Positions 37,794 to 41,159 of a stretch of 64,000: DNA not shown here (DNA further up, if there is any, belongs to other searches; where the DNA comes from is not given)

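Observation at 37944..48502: Three tandem paralogues of a ~1020-aa double-module HdrA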

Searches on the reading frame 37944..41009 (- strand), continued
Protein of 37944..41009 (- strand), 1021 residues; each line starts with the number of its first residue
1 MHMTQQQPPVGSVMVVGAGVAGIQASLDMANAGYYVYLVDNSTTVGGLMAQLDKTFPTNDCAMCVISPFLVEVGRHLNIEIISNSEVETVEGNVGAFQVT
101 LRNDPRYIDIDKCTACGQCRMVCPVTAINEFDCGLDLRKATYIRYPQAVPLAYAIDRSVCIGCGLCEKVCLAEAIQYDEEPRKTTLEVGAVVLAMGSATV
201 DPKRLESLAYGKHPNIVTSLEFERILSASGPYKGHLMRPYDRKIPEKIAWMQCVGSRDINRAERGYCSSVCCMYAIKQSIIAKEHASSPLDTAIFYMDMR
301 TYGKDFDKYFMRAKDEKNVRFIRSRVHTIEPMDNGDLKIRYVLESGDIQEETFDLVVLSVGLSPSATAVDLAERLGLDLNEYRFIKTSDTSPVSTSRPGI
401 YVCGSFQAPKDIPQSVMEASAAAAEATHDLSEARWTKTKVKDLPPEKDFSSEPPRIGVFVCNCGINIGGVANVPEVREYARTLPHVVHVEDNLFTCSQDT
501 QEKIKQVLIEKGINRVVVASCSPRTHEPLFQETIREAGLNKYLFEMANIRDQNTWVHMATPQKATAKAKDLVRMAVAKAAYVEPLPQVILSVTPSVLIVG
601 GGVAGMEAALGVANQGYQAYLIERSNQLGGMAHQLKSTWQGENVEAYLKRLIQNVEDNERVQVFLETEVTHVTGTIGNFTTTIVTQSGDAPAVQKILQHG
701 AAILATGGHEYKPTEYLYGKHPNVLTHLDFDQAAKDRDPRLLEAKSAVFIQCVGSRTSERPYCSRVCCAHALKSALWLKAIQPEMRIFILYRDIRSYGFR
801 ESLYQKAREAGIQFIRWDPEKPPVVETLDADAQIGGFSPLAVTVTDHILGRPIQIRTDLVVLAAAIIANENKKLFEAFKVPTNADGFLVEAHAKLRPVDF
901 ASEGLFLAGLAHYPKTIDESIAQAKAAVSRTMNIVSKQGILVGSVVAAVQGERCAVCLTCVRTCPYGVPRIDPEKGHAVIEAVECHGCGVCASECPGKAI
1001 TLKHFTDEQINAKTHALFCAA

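Call 16: search_solved_structures(query=window:37944-41009:-, max_evalue=1e-10, show_alignments=2)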
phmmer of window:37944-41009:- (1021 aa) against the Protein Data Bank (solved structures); distinct sequences matched with E-value up to 1e-10: 8.
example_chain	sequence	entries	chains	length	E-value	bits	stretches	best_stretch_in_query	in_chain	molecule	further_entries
8rvu_a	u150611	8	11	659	2.6e-187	627.8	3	13-378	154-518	H(2):CoB-CoM heterodisulfide,ferredoxin reductase subunit A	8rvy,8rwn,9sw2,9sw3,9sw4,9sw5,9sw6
8rvv_A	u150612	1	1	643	4e-186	623.9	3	13-377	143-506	H(2):CoB-CoM heterodisulfide,ferredoxin reductase subunit A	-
5odc_A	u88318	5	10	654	1.2e-184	619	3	14-377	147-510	Heterodisulfide reductase, subunit A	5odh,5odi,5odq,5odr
9sfi_A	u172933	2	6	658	3.1e-164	551.4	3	12-379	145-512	CoB--CoM heterodisulfide reductase iron-sulfur subunit A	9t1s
7bkb_A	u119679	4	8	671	1.1e-161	543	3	9-329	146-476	CoB--CoM heterodisulfide reductase iron-sulfur subunit A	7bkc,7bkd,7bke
6tjr_A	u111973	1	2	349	1e-33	119.4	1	184-426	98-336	Fumarate reductase/succinate dehydrogenase flavoprotein domain protein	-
5t5i_F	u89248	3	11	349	5e-14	54.2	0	107-189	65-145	Tungsten formylmethanofuran dehydrogenase subunit fwdF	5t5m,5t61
9sw6_H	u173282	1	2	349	5.3e-13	50.8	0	99-189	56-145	Tungsten formylmethanofuran dehydrogenase, subunit F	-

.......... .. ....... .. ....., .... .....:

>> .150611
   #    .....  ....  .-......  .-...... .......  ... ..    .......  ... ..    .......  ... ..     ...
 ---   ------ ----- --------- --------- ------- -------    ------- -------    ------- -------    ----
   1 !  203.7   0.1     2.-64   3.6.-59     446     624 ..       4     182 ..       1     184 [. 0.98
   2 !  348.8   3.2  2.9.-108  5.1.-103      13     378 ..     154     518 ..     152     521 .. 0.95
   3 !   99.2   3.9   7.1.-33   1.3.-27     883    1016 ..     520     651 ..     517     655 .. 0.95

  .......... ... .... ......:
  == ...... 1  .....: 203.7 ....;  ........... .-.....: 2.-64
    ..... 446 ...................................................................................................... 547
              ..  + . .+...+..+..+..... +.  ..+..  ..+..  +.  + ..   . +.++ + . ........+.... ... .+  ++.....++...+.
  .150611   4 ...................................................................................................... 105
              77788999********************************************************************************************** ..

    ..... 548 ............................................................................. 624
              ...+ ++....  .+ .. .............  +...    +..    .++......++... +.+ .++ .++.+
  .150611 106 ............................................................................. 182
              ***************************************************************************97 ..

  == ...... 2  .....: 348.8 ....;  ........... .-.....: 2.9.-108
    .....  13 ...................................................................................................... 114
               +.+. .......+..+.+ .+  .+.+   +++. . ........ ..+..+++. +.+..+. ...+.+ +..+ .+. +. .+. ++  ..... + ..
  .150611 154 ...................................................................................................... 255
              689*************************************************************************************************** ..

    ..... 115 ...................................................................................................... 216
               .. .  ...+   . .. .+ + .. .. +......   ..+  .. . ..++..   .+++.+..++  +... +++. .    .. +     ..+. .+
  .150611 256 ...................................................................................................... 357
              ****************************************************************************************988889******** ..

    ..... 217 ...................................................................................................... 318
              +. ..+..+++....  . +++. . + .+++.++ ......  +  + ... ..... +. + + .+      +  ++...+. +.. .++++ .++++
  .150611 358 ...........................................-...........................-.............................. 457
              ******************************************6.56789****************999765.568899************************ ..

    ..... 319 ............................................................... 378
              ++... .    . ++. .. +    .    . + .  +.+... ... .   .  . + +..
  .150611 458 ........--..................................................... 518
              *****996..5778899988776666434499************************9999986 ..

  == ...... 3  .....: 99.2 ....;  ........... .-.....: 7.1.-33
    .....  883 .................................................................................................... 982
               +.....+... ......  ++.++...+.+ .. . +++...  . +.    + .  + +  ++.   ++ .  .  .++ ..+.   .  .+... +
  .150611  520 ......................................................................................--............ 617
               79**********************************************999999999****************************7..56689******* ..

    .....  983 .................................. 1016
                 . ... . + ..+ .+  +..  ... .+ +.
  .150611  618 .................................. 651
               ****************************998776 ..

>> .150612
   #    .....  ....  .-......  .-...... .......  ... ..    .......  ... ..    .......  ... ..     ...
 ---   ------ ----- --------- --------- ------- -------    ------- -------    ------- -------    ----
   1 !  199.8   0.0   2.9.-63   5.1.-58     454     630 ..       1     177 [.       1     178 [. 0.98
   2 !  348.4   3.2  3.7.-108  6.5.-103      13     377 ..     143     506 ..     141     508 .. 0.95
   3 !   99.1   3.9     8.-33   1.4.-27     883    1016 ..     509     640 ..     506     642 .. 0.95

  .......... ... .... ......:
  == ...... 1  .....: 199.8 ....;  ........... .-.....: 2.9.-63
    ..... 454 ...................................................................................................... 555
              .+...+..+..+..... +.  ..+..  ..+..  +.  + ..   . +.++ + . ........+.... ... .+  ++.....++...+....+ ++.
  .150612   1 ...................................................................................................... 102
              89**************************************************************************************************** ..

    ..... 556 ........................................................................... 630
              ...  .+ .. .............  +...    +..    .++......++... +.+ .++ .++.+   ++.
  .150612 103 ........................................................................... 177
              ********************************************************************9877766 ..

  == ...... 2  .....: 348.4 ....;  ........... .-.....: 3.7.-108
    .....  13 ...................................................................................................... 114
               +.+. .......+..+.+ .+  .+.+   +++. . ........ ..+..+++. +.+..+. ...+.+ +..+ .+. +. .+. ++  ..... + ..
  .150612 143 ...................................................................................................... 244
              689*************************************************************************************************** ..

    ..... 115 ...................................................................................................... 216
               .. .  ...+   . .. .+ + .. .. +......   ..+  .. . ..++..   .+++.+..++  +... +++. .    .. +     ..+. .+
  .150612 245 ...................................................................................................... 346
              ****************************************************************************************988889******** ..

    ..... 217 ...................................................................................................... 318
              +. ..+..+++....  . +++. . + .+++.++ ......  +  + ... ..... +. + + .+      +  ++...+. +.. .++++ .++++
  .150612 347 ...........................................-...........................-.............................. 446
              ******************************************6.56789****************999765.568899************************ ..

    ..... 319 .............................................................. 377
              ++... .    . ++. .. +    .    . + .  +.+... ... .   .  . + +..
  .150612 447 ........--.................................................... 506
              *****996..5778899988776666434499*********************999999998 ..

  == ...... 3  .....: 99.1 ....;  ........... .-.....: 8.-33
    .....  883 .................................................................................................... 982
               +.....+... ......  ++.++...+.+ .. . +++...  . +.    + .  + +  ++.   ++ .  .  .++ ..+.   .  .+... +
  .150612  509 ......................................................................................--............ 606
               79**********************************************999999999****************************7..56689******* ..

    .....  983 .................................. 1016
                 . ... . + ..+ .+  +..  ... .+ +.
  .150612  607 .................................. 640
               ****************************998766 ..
